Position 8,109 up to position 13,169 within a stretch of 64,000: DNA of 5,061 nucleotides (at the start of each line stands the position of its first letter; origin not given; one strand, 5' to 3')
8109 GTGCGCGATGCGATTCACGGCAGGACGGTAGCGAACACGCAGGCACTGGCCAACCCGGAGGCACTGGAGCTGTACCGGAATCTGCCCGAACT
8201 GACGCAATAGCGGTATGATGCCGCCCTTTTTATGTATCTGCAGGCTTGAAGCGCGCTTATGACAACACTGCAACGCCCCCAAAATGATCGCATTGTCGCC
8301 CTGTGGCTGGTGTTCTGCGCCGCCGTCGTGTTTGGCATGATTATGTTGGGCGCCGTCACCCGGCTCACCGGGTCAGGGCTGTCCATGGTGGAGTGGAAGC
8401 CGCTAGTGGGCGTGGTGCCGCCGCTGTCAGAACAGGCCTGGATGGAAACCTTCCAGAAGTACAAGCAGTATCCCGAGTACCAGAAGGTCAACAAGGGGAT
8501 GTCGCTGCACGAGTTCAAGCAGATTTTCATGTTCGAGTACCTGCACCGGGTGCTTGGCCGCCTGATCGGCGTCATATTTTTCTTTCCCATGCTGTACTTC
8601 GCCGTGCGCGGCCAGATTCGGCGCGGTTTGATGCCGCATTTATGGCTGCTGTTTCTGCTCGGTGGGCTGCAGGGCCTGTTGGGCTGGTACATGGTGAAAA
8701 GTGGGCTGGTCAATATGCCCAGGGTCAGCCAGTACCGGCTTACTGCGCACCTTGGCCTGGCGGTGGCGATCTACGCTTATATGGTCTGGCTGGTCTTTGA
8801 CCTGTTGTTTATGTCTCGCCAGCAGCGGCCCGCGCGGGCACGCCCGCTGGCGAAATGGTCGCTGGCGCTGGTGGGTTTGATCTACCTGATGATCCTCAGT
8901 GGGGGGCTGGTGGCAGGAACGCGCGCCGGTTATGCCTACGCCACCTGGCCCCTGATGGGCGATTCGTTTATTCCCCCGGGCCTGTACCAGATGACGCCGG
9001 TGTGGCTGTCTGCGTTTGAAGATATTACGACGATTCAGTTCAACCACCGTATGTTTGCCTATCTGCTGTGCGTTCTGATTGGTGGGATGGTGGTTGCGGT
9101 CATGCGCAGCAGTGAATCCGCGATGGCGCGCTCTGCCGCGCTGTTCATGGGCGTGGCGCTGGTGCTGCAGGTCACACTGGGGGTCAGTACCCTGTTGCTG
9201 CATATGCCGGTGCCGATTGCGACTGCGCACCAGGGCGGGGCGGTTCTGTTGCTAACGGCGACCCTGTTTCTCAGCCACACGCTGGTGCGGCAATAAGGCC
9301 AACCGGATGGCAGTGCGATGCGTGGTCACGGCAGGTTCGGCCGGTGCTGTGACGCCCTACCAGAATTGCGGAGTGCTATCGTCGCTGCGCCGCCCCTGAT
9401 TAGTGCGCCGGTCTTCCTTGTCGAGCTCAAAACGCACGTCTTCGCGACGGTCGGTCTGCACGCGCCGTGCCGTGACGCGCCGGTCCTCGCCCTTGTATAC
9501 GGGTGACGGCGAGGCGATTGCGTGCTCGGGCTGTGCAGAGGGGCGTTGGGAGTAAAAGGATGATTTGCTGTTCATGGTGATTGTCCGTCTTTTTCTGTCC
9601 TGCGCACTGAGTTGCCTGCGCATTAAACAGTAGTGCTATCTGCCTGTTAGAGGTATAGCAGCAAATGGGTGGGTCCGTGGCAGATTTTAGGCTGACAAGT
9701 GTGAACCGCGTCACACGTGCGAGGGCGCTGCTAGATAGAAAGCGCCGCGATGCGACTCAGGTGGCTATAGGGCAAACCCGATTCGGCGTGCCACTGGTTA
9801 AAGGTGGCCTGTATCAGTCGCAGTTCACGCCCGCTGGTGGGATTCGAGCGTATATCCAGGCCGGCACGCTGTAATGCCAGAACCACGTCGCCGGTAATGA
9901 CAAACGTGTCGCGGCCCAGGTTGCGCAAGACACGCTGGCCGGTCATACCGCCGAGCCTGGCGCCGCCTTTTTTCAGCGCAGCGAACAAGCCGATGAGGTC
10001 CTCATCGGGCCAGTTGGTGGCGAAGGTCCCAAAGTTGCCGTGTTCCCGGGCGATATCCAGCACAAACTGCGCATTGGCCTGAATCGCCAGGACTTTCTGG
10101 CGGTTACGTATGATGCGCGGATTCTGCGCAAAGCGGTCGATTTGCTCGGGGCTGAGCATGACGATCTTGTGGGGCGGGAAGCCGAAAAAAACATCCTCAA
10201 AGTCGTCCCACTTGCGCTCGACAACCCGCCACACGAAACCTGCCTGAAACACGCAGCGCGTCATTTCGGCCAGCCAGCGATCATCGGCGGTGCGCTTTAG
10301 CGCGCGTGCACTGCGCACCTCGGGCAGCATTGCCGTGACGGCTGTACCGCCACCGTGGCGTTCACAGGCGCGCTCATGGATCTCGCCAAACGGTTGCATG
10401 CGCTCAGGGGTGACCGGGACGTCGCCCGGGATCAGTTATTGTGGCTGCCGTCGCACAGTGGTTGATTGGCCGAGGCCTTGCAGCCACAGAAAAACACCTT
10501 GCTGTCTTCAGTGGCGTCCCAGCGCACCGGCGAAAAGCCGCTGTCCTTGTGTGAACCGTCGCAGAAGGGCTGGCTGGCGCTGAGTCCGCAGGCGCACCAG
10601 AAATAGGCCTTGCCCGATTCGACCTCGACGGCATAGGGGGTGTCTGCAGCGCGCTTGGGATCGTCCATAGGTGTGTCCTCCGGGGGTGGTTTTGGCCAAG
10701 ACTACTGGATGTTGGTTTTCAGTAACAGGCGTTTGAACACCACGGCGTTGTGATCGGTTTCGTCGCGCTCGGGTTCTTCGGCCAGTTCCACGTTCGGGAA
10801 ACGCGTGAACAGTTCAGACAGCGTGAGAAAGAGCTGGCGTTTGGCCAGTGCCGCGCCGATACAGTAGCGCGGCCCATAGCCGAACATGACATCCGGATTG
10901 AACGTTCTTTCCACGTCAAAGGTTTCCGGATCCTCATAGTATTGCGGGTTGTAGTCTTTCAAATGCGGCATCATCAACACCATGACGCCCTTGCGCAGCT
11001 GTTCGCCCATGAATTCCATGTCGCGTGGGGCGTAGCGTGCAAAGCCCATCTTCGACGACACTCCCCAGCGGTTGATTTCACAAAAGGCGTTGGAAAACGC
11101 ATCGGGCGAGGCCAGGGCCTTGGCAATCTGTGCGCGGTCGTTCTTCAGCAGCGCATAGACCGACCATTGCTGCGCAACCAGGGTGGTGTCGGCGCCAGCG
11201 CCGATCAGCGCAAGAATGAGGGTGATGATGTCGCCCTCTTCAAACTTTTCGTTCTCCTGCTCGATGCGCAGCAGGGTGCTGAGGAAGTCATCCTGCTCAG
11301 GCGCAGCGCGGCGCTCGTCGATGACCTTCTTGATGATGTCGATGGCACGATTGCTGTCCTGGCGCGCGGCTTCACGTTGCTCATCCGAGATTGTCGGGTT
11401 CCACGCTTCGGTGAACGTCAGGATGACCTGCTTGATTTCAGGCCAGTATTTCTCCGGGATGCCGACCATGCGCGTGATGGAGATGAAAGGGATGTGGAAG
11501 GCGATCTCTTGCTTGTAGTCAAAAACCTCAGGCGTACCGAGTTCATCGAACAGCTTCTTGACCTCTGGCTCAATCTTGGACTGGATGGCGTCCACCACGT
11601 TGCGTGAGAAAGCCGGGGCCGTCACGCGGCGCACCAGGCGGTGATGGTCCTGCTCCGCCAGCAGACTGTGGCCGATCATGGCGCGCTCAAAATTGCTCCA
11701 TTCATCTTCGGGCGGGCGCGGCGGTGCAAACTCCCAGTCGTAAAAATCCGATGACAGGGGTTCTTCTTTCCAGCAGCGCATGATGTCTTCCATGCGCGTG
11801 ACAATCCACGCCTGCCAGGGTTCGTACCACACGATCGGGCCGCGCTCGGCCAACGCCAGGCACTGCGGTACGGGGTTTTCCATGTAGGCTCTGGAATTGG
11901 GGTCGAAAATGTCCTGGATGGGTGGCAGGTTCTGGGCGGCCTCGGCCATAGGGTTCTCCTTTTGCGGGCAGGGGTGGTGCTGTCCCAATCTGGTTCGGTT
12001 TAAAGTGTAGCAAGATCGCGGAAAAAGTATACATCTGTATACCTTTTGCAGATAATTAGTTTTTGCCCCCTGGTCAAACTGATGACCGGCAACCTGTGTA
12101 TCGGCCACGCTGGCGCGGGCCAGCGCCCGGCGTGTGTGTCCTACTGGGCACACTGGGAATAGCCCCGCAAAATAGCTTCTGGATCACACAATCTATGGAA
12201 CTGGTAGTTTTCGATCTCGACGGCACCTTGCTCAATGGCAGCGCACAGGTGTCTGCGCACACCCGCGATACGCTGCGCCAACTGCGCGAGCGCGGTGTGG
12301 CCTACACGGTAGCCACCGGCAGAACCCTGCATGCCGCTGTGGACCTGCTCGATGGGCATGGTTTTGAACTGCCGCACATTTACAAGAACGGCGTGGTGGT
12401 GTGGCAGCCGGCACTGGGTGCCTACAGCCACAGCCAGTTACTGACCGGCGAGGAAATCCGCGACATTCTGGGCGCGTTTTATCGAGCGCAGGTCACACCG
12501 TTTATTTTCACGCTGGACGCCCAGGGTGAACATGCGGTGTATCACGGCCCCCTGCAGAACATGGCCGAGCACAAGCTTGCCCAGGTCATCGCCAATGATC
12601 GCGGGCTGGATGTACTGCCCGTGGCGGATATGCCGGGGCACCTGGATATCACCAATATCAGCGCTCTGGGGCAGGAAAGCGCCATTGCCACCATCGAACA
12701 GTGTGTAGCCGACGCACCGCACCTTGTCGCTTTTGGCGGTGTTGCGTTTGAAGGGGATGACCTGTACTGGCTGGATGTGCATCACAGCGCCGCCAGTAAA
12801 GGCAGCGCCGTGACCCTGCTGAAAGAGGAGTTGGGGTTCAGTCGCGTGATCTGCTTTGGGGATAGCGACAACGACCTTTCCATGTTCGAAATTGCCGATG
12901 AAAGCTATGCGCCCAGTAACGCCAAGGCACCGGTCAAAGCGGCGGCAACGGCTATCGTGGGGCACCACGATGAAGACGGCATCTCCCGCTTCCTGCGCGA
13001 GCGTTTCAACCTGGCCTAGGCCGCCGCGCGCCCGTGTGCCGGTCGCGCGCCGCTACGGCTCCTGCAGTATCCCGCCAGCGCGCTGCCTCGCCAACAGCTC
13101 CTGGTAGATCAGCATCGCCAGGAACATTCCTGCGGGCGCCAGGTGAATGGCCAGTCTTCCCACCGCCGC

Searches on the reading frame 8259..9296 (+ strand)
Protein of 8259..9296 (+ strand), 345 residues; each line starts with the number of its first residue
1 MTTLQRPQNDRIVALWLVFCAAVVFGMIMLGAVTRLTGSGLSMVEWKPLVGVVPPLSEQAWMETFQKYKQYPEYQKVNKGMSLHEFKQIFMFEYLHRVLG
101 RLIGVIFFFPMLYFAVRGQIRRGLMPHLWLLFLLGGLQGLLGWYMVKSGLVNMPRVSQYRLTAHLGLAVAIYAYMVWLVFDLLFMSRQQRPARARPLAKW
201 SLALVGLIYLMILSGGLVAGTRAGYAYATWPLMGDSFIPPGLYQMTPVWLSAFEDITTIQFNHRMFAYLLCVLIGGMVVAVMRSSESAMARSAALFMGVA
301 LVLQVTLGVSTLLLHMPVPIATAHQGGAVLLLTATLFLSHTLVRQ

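Call 9: search_protein_families(library=pfam, proteins=[window:8259-9296:+], max_evalue=0.001)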
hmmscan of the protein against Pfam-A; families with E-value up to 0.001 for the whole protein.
window:8259-9296:+ (345 aa): 1 family
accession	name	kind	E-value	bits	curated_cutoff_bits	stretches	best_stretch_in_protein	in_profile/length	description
PF02628.20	COX15-CtaA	-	2.6e-108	362.3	29.9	1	15-335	2-321/322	Cytochrome oxidase assembly protein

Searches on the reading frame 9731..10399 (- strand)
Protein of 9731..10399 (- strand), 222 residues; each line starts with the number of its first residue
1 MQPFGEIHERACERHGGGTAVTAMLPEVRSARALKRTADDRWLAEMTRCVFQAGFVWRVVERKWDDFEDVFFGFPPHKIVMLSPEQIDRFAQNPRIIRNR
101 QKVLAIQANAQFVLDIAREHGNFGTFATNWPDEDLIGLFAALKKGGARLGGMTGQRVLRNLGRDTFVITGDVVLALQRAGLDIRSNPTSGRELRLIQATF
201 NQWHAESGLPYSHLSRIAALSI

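Call 9: search_protein_families(library=pfam, proteins=[window:9731-10399:-], max_evalue=0.001)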
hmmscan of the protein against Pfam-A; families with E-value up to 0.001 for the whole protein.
window:9731-10399:- (222 aa): 1 family
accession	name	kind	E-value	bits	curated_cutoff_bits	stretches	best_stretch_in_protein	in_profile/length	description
PF03352.18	Adenine_glyco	-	8.6e-17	62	25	1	46-132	30-116/177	Methyladenine glycosylase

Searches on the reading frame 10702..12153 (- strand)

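Call 9: search_protein_families(library=pfam, proteins=[window:10702-12153:-], max_evalue=0.001)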
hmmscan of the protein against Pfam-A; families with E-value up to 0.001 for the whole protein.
window:10702-12153:- (483 aa): 1 family
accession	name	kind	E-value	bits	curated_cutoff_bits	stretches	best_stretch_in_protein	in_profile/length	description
PF00067.27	p450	-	1.4e-28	100.3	22.8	2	365-474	336-454/462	Cytochrome P450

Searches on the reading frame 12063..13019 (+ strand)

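Call 9: search_protein_families(library=pfam, proteins=[window:12063-13019:+], max_evalue=0.001)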
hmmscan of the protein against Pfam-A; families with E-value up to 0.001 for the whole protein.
window:12063-13019:+ (318 aa): 4 families
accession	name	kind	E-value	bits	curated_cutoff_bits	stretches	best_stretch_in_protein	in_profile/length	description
PF08282.18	Hydrolase_3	-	9.8e-40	137.3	20.9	1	48-311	1-255/255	haloacid dehalogenase-like hydrolase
PF05116.19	S6PP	-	2.2e-10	41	20.3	1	47-99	4-56/247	Sucrose-6F-phosphate phosphohydrolase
PF00702.32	Hydrolase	-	2.9e-09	38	26.4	0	45-63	1-19/191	haloacid dehalogenase-like hydrolase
PF12710.13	HAD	-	0.00014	22.8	27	0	48-65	1-17/189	haloacid dehalogenase-like hydrolase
